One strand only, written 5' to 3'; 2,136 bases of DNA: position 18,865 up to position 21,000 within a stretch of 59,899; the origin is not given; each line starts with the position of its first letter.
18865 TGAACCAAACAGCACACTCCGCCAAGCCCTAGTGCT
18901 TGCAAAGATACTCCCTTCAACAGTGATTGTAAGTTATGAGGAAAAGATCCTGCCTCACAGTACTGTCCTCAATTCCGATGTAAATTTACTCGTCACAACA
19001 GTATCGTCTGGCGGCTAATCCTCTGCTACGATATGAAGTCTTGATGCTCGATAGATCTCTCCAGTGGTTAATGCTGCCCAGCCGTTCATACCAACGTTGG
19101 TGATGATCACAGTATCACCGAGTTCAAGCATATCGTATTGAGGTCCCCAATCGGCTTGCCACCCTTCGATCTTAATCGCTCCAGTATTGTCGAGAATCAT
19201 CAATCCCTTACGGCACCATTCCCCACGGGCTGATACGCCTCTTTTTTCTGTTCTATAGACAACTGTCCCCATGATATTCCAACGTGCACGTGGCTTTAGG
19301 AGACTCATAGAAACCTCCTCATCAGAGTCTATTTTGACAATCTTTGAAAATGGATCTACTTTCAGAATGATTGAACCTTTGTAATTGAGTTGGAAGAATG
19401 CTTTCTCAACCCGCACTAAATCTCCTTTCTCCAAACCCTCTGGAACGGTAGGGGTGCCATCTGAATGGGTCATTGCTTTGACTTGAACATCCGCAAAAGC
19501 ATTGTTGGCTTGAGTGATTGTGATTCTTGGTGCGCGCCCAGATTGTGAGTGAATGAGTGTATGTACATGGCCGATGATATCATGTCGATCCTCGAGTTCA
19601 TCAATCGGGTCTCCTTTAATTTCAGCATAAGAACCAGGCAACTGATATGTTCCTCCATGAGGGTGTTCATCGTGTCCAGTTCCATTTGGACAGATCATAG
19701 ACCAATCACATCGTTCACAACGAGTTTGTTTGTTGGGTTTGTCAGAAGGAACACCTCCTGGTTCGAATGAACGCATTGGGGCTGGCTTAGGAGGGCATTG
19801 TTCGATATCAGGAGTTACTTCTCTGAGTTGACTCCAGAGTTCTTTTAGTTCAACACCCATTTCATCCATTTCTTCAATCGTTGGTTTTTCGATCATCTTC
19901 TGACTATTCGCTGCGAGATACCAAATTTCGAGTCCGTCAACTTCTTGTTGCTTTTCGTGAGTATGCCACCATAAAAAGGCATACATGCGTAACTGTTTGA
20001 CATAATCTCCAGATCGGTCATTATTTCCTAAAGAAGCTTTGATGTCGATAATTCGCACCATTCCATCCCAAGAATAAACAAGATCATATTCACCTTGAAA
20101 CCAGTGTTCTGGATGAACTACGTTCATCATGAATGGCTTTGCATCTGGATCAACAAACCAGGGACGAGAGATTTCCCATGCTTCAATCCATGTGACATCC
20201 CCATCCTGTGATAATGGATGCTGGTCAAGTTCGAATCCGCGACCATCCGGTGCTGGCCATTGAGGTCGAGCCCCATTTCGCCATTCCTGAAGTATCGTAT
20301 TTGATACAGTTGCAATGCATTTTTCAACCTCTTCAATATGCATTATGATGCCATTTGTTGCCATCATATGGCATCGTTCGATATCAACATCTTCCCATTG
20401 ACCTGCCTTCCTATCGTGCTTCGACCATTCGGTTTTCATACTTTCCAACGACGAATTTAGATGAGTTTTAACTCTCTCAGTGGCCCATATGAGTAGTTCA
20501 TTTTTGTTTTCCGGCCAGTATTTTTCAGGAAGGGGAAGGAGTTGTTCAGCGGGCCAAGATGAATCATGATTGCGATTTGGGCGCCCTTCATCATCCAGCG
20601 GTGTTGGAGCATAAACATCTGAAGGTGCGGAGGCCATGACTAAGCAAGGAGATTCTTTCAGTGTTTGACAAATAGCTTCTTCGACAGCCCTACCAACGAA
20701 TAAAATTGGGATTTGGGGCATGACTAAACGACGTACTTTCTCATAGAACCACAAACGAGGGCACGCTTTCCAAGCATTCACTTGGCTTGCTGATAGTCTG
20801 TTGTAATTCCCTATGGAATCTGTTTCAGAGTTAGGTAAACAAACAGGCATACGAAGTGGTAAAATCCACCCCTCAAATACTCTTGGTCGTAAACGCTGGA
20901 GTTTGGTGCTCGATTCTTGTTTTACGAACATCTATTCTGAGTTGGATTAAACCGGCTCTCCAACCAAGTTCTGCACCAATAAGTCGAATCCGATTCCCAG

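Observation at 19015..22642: Tandem paralogous Fe-S PD-(D/E)XK nucleases, each fused to two OB-fold-like modules: candidate two-subunit nuclease of unrecognised architecture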

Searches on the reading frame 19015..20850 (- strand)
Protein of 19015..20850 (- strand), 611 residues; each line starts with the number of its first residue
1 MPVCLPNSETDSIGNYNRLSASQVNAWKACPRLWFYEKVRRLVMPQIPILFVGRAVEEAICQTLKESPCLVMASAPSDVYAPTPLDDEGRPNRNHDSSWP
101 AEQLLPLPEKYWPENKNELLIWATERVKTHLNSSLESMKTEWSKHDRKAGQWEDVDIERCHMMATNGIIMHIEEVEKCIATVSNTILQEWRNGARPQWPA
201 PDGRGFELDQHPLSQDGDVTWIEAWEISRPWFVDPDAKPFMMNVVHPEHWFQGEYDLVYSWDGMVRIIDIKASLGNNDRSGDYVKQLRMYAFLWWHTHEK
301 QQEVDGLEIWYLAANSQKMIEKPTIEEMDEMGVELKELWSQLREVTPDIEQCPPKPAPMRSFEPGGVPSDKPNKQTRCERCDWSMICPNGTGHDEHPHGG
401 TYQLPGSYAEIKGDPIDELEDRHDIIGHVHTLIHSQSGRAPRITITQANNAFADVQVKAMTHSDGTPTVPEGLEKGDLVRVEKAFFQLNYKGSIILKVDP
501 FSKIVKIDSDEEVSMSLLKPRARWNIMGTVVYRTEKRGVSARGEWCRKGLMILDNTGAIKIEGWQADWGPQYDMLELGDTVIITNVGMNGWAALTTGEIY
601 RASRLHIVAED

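Call 3: search_protein_families(library=pfam, proteins=[window:19015-20850:-], max_evalue=1)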
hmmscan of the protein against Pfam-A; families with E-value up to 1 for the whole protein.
window:19015-20850:- (611 aa): 1 family
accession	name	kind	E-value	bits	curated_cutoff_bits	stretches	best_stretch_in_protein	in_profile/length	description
PF12705.13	PDDEXK_1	-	2.7e-15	57.4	22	1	18-388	1-247/247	PD-(D/E)XK nuclease superfamily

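Call 5: search_protein_families(library=ncbifam, proteins=[window:19015-20850:-], max_evalue=1)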
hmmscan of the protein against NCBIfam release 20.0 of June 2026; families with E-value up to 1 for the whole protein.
window:19015-20850:- (611 aa): 6 families
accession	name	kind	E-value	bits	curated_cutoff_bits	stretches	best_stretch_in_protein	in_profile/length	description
NF005050.0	PRK06461.1-4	equivalog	0.00032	20.8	176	1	473-515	66-107/151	single-stranded DNA-binding protein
TIGR00372.1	cas4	equivalog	0.0028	17.5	65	0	249-318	66-131/180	CRISPR-associated protein Cas4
NF005554.0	PRK07218.1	equivalog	0.0033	16.5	447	1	471-514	219-261/423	Single-stranded DNA binding protein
NF009031.0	PRK12366.1-2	equivalog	0.012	14.1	767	1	473-588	238-357/647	replication factor A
NF009033.0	PRK12366.1-4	equivalog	0.15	10.5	701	1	476-595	213-336/578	replication factor A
NF007132.1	PRK09578.1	equivalog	0.28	9.9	512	1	404-484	289-364/396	MexX/AxyX family multidrug efflux RND transporter periplasmic adaptor subunit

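Call 8: search_solved_structures(query=window:19018-20850:-, max_evalue=1, show_alignments=2)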
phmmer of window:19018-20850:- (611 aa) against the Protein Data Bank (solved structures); distinct sequences matched with E-value up to 1: 0.

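Call 9: find_homologous_proteins(query=window:19018-20850:-, max_evalue=0.001)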
Query window:19018-20850:- (611 aa): 441 proteins with E <= 0.001 among 4831 candidates; the best 120 are listed.
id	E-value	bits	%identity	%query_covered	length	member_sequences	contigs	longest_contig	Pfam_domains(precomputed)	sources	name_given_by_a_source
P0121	0.0e+0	1334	90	100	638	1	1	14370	PF12705.14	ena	-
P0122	0.0e+0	1322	89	100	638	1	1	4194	PF12705.14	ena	-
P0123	0.0e+0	1322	89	100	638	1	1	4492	PF12705.14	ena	-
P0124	0.0e+0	1322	89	100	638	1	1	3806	PF12705.14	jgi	-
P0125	0.0e+0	1322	89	100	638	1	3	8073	PF12705.14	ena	-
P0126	0.0e+0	1321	89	100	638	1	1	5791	PF12705.14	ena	-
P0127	0.0e+0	1321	89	100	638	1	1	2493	PF12705.14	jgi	-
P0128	0.0e+0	1321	89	100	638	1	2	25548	PF12705.14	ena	-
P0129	0.0e+0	1320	89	100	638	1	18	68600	PF12705.14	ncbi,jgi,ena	-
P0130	0.0e+0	1320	89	100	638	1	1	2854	PF12705.14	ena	-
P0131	0.0e+0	1320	89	100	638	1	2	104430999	PF12705.14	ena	-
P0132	0.0e+0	1319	89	100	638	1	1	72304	PF12705.14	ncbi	-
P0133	0.0e+0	1317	89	100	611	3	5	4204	PF12705.14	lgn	-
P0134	0.0e+0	1316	89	100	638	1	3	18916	PF12705.14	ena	-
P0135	0.0e+0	1315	89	100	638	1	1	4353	PF12705.14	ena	-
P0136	0.0e+0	1308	87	100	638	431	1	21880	PF12705.14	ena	-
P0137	0.0e+0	1290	87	100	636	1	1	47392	PF12705.14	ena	-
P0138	0.0e+0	1285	86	100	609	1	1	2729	PF12705.14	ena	-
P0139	0.0e+0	1166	93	85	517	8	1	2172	PF12705.14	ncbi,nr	ncbi:PD-(D/E)XK nuclease family protein, partial [Candidatus Poseidoniales archaeon]|nr:PD-(D/E)XK n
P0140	0.0e+0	1044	90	78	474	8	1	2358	PF12705.14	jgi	jgi:hypothetical protein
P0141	3.1e-291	985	67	100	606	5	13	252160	PF12705.14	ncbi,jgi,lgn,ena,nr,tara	ncbi:MAG TPA: hypothetical protein D7I00_01805 [Candidatus Poseidoniales archaeon]|nr:MAG TPA: hypot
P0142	3.4e-291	985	67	100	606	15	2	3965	PF12705.14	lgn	-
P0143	1.5e-290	983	67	100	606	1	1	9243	PF12705.14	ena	-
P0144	4.8e-290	981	67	100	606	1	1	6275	PF12705.14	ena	-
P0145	5.7e-290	981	67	100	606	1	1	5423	PF12705.14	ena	-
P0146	8.8e-290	980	67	100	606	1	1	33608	PF12705.14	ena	-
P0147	2.8e-289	979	67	100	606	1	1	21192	PF12705.14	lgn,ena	-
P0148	3.3e-289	979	67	100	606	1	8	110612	PF12705.14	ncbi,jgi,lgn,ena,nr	ncbi:MAG: hypothetical protein CMA16_06110 [Euryarchaeota archaeon]|nr:hypothetical protein [Euryarc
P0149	4.1e-289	978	67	100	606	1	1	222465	PF12705.14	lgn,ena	-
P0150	4.4e-289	978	66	100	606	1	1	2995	PF12705.14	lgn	-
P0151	4.6e-289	978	67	100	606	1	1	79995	PF12705.14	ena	-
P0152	5.0e-289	978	66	100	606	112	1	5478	PF12705.14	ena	-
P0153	5.4e-289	978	67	100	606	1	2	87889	PF12705.14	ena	-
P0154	6.0e-289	978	67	100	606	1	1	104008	PF12705.14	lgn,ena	-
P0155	1.0e-288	977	67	100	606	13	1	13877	PF12705.14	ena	-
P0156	1.3e-288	977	66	100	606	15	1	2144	PF12705.14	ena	-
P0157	2.0e-288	976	66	100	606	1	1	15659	PF12705.14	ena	-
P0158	3.2e-288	975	66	100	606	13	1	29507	PF12705.14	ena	-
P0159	3.8e-288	975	66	100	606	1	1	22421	PF12705.14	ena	-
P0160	3.8e-287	972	90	72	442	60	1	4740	PF12705.14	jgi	jgi:hypothetical protein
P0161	4.2e-287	972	65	100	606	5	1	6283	PF12705.14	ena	-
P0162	4.5e-287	972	66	100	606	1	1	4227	PF12705.14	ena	-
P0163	2.4e-286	969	67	100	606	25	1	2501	PF12705.14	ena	-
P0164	3.0e-286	969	66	100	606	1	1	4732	PF12705.14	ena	-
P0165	3.7e-286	969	65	100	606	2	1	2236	PF12705.14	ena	-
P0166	2.2e-285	966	65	100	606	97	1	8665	PF12705.14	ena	-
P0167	1.1e-284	964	66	100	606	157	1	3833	PF12705.14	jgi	jgi:hypothetical protein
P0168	3.7e-284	962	65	100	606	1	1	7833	PF12705.14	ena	-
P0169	4.2e-284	962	66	100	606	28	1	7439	PF12705.14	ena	-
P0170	6.2e-283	958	65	100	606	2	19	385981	PF12705.14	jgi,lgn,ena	-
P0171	9.0e-283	957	64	100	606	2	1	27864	PF12705.14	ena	-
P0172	4.3e-282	955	64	100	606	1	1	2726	PF12705.14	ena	-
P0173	8.2e-282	954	65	100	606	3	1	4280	PF12705.14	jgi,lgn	jgi:hypothetical protein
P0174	3.8e-281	952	64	100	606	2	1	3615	PF12705.14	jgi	-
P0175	4.0e-281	952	64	100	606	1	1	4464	PF12705.14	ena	-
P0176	7.1e-281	951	65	100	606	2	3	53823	PF12705.14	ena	-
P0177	2.3e-280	949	64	100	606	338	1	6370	PF12705.14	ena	-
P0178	8.0e-280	948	64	100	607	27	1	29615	PF12705.14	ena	-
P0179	1.0e-279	947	64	100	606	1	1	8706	PF12705.14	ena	-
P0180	3.0e-227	774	55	99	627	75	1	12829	PF12705.14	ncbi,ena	-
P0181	1.3e-225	768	54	100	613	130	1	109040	PF12705.14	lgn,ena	-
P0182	1.1e-224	765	54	100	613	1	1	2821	PF12705.14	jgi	-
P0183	1.7e-224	765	54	100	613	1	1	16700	PF12705.14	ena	-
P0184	3.0e-224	764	54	100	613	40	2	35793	PF12705.14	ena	-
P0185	3.9e-224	764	54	99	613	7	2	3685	PF12705.14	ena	-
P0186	3.6e-223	760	54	100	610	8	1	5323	PF12705.14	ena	-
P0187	5.9e-223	760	53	100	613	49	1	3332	PF12705.14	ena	-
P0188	7.6e-223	759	53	100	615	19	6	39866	PF12705.14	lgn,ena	-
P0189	1.8e-222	758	53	100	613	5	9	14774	PF12705.14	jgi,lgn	jgi:hypothetical protein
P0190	3.8e-222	757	54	100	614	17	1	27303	PF12705.14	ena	-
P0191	2.6e-221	754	52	100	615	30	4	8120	PF12705.14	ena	-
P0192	4.2e-221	754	52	100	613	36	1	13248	PF12705.14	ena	-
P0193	8.8e-221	753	53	100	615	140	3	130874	PF12705.14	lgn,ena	-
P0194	1.8e-220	752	53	100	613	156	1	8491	PF12705.14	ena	-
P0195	1.8e-220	751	53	100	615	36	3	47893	PF12705.14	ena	-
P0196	2.4e-220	751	53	100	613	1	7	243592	PF12705.14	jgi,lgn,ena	-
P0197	3.3e-220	751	52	100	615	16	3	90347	PF12705.14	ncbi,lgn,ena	-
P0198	3.4e-220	751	52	100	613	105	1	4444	PF12705.14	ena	-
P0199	6.2e-220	750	52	100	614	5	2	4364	PF12705.14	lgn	-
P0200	6.9e-220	750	53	100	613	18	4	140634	PF12705.14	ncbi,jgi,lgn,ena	jgi:hypothetical protein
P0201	2.7e-219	748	53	100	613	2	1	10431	PF12705.14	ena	-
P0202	3.4e-219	747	62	82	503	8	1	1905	PF12705.14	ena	-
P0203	3.9e-218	744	52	100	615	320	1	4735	PF12705.14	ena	-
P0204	2.0e-212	725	52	100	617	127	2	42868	PF12705.14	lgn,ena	-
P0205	3.0e-211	721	52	100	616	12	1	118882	PF12705.14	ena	-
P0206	7.9e-209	713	66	74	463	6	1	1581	PF12705.14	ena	-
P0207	1.8e-208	712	51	100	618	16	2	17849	PF12705.14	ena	-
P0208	2.5e-208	711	51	100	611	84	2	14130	PF12705.14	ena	-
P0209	5.7e-208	710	51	100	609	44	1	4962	PF12705.14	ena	-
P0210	6.2e-208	710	49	100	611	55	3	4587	PF12705.14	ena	-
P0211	1.3e-207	709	49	100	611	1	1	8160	PF12705.14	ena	-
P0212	1.4e-207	709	49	100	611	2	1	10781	PF12705.14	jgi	jgi:hypothetical protein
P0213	1.8e-207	709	50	100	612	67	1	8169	PF12705.14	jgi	jgi:CRISPR/Cas system-associated exonuclease Cas4 (RecB family)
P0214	3.3e-207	708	49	100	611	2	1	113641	PF12705.14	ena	-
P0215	3.6e-207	708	49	100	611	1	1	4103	PF12705.14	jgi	-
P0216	3.9e-207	707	51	100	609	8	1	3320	PF12705.14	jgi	-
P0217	6.9e-207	707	51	100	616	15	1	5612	PF12705.14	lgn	-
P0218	7.7e-207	706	48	100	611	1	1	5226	PF12705.14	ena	-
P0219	8.0e-207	706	48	100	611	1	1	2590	PF12705.14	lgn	-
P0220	1.0e-206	706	49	100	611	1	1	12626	PF12705.14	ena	-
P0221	1.2e-206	706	48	100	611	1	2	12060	PF12705.14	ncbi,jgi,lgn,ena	-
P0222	1.6e-206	705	48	100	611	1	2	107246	PF12705.14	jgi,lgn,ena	jgi:hypothetical protein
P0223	1.7e-206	705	48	100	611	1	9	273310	PF12705.14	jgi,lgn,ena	jgi:hypothetical protein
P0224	1.8e-206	705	48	100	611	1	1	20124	PF12705.14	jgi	jgi:hypothetical protein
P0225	2.3e-206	705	48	100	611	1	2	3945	PF12705.14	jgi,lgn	jgi:hypothetical protein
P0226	2.3e-206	705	51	100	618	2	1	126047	PF12705.14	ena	-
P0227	2.4e-206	705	48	100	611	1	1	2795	PF12705.14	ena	-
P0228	2.7e-206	705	51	100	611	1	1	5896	PF12705.14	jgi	-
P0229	3.1e-206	704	48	100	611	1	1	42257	PF12705.14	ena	-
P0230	3.9e-206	704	48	100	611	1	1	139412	PF12705.14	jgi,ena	-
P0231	4.3e-206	704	48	100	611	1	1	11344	PF12705.14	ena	-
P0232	4.4e-206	704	48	100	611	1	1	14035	PF12705.14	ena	-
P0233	4.8e-206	704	48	100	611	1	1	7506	PF12705.14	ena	-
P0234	4.9e-206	704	48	100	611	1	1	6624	PF12705.14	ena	-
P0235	5.3e-206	704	50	100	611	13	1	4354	PF12705.14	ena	-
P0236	5.6e-206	704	48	100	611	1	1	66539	PF12705.14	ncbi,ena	-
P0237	6.2e-206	703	48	100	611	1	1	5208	PF12705.14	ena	-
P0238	7.3e-206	703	48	100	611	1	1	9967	PF12705.14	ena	-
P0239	7.5e-206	703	48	100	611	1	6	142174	PF12705.14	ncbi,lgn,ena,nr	ncbi:MAG: PD-(D/E)XK nuclease family protein [Candidatus Poseidoniaceae archaeon]|nr:PD-(D/E)XK nucl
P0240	7.5e-206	703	48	100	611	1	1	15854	PF12705.14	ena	-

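Call 41: search_protein_families(library=padloc, proteins=[window:19018-20850:-], max_evalue=0.1)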
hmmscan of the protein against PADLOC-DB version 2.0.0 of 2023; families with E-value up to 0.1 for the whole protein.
window:19018-20850:- (611 aa): 5 families
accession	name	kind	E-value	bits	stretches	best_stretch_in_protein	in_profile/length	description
PDLC01250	Cas4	-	6.7e-05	21.2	1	252-318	63-122/168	"CAS-I,CAS-II,CAS-III,CAS-IV,CAS-V,CAS-VI; acquisition_associated"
PDLC00060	DruK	-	0.00012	19.5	1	244-293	136-185/347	PD-(D/E)XK nuclease superfamily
PDLC02410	Aga_Cas4-like_Nuc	-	0.00071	17.5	1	245-387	128-250/255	Class II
PDLC00943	Cas4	-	0.00074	17.5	0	249-318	66-131/180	CRISPR-associated protein Cas4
PDLC01447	Cas4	-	0.02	13.4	0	18-59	4-43/161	"CAS-I,CAS-II,CAS-III,CAS-IV,CAS-V,CAS-VI; acquisition_associated"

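Call 44: find_related_loci(query=A5, collection=genome_contigs, flank=6000)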
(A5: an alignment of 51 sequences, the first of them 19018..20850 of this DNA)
Query A5 (611 aa) in genome_contigs; peptide patterns used: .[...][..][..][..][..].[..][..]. (x = any residue, [..] = any of these).
307 stretches matched a pattern; 282 encode a relative of the query (tblastn E <= 1e-3); the best 80 are kept; 80 distinct loci.
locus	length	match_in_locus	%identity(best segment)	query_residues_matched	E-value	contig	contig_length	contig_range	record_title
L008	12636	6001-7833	94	1-611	0e+0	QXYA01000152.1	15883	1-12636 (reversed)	MAG: Candidatus Poseidoniales archaeon isolate NorthSea_HE361-02_A10 BWM13_Refined_16_152, whole genome shotgun sequence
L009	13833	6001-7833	93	1-611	0e+0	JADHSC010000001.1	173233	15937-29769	MAG: Candidatus Poseidoniaceae archaeon isolate BS30m-G39 BS307-30m-sub-C1, whole genome shotgun sequence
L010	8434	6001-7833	91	1-611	0e+0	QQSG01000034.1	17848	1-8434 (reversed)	MAG: Candidatus Poseidoniales archaeon isolate bin_32 U_43216-34, whole genome shotgun sequence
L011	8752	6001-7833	90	1-611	0e+0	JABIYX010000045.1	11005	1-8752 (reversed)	MAG: Methanobacteriota archaeon isolate SI073_bin151 k141_1350124, whole genome shotgun sequence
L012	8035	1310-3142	90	1-611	0e+0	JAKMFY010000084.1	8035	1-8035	MAG: Candidatus Poseidoniaceae archaeon isolate MOX_bin84 PPB.contigs.fa_k127_1030220, whole genome shotgun sequence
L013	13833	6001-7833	88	1-611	0e+0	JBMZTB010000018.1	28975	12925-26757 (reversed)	MAG: Candidatus Poseidoniaceae archaeon isolate ME_XS_2302_7_bin_25 ME_XS_2302_7_bin_25_17, whole genome shotgun sequenc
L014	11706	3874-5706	89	1-611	0e+0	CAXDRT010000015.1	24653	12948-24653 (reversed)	MAG TPA_asm: uncultured euryarchaeote isolate SRR5788080_concoct_82 genome assembly, contig: ERZ2439304.486, whole genom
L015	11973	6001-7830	87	1-610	0e+0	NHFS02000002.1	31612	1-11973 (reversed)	MAG: Euryarchaeota archaeon TMED117 NHFS01000130.1, whole genome shotgun sequence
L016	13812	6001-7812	67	1-608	0e+0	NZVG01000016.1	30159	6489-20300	MAG: Methanobacteriota archaeon isolate NAT68 23083, whole genome shotgun sequence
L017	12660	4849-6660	67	1-608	0e+0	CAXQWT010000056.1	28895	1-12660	MAG: Salipiger bermudensis isolate 3um_C4D0715_2.29 genome assembly, contig: k127_1049350, whole genome shotgun sequence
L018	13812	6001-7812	66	1-608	0e+0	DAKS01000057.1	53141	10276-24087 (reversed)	MAG TPA_asm: Euryarchaeota archaeon UBA443 UBA443_contig_20904, whole genome shotgun sequence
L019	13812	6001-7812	67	1-608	0e+0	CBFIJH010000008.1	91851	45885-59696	MAG: Candidatus Poseidoniaceae archaeon isolate Co_bin_759_indstr genome assembly, contig: Co_bin_759_indstr_c8, whole g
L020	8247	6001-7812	66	1-608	0e+0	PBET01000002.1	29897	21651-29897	MAG: Methanobacteriota archaeon isolate SP314 124394, whole genome shotgun sequence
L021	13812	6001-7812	65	1-608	0e+0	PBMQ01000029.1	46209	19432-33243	MAG: Methanobacteriota archaeon isolate SP209 47601, whole genome shotgun sequence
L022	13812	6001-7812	65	1-608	0e+0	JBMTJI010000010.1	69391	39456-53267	MAG: Candidatus Poseidoniaceae archaeon isolate CJ_V5_S11_50percent_ser_metabat.43 NODE_71_length_69391_cov_8.600049, wh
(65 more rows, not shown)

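Call 53: predict_structure(alignment_id=A5)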
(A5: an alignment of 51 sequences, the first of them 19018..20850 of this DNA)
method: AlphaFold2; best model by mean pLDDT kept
length: 611 residues; sequences in the alignment: 51
mean_pLDDT: 90.5   pTM: 0.85
mean pLDDT of the five models: 90.5, 89.9, 88.4, 84.9, 82.2
residues with pLDDT >= 90: 409; 70-90: 192; 50-70: 10; < 50: 0
segments of 3 or more residues with pLDDT < 50: none
pLDDT, mean of each block of 10 residues (from residue 1): 79 83 95 93 92 96 95 93 86 81 90 97 98 96 91 96 98 98 95 87 82 93 96 85 90 95 95 93 96 95 97 97 97 96 87 93 93 86 90 86 87 89 90 76 87 90 83 91 88 89 86 72 91 90 91 93 92 91 91 84 89 65
secondary structure, 60 per line:
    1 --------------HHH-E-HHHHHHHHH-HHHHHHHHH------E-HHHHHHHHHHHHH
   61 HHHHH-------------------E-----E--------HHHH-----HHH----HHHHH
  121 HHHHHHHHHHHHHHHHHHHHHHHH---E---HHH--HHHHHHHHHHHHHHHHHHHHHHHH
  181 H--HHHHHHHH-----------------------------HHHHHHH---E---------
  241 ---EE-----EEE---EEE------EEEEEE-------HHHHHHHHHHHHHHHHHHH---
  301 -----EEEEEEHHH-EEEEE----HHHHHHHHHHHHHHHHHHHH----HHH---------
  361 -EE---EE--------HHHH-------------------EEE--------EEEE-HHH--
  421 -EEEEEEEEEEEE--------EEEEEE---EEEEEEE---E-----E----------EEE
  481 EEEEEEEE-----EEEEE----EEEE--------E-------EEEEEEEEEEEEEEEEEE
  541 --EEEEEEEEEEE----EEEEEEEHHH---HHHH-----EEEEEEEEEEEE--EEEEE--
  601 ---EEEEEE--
elements in order: H21-29 H31-39 H48-65 H100-103 H116-144 H157-181 H184-191 H221-227 E251-253 E257-259 E266-271 H279-297 E306-311 E316-320 H325-344 H377-380 E400-402 E411-414 E422-433 E442-447 E451-457 E478-488 E494-498 E503-506 E523-540 E543-553 E558-564 H571-574 E580-591 E594-598 E604-609
